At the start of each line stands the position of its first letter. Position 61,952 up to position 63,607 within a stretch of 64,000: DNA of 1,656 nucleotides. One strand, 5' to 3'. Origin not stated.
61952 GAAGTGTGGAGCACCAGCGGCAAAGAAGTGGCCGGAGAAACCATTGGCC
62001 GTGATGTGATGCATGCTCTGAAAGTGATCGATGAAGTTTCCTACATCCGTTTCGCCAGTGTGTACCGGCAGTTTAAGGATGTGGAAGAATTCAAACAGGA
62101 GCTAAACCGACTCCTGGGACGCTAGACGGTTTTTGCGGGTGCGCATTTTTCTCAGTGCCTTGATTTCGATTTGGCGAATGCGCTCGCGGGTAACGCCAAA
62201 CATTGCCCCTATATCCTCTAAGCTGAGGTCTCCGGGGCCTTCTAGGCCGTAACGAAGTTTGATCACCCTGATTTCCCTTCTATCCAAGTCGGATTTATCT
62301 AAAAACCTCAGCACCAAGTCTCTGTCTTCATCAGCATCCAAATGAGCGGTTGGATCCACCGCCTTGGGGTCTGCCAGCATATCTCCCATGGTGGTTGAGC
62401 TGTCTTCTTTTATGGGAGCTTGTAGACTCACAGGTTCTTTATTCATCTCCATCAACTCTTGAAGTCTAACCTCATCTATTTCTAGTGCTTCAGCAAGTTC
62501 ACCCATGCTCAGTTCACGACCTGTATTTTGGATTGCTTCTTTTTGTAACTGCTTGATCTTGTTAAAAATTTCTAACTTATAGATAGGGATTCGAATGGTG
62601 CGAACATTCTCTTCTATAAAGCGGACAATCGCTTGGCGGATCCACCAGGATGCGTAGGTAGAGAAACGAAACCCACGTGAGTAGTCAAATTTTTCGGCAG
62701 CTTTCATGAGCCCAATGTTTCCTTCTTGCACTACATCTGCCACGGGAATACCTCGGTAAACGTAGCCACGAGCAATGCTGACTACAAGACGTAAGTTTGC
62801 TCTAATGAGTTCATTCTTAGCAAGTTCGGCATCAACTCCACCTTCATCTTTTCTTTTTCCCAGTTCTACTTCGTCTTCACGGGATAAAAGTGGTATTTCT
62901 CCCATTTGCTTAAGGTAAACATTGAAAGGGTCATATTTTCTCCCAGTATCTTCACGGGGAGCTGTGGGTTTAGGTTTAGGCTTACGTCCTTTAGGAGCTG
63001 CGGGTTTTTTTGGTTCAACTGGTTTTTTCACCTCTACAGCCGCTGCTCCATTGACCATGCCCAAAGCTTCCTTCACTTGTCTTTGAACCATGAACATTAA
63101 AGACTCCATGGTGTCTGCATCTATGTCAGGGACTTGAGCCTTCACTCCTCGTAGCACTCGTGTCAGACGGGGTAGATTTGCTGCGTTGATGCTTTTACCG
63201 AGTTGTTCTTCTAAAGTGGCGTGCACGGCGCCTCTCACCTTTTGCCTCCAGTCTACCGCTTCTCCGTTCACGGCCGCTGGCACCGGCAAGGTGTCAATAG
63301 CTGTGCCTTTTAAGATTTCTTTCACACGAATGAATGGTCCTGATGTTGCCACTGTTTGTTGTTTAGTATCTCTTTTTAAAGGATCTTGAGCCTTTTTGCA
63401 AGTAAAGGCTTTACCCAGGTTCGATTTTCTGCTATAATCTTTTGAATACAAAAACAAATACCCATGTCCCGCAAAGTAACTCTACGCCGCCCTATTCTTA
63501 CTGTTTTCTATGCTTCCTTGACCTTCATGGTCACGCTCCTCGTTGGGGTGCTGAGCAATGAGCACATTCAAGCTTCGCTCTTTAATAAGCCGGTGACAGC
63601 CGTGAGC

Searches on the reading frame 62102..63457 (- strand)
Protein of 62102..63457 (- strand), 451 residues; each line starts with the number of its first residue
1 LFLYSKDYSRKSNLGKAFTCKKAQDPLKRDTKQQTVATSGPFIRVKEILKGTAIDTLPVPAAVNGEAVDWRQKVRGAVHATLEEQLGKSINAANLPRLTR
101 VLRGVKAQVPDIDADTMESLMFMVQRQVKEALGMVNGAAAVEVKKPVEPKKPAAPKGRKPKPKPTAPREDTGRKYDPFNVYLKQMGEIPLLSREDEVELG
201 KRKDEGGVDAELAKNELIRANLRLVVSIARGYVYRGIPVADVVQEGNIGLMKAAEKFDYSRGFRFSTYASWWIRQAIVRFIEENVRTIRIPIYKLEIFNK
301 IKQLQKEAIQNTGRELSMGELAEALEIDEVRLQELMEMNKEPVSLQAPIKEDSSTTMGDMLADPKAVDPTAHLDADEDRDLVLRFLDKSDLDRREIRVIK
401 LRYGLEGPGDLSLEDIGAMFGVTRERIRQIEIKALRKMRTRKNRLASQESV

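Call 74: search_protein_families(library=pfam, proteins=[window:62102-63457:-], max_evalue=0.00001)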
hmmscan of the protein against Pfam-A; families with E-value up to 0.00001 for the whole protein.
window:62102-63457:- (451 aa): 4 families
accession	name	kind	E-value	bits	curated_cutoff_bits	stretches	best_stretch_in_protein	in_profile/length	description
PF04542.20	Sigma70_r2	-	6.2e-22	77.6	24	1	217-285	1-69/71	Sigma-70 region 2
PF04539.22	Sigma70_r3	-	4.8e-16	59.1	25.3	1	299-371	4-76/78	Sigma-70 region 3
PF04545.22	Sigma70_r4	-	1.4e-13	50.5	24.1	1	390-439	4-49/50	Sigma-70, region 4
PF00140.25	Sigma70_r1_2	-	5.6e-10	39.5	22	1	176-206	1-31/34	Sigma-70 factor, region 1.2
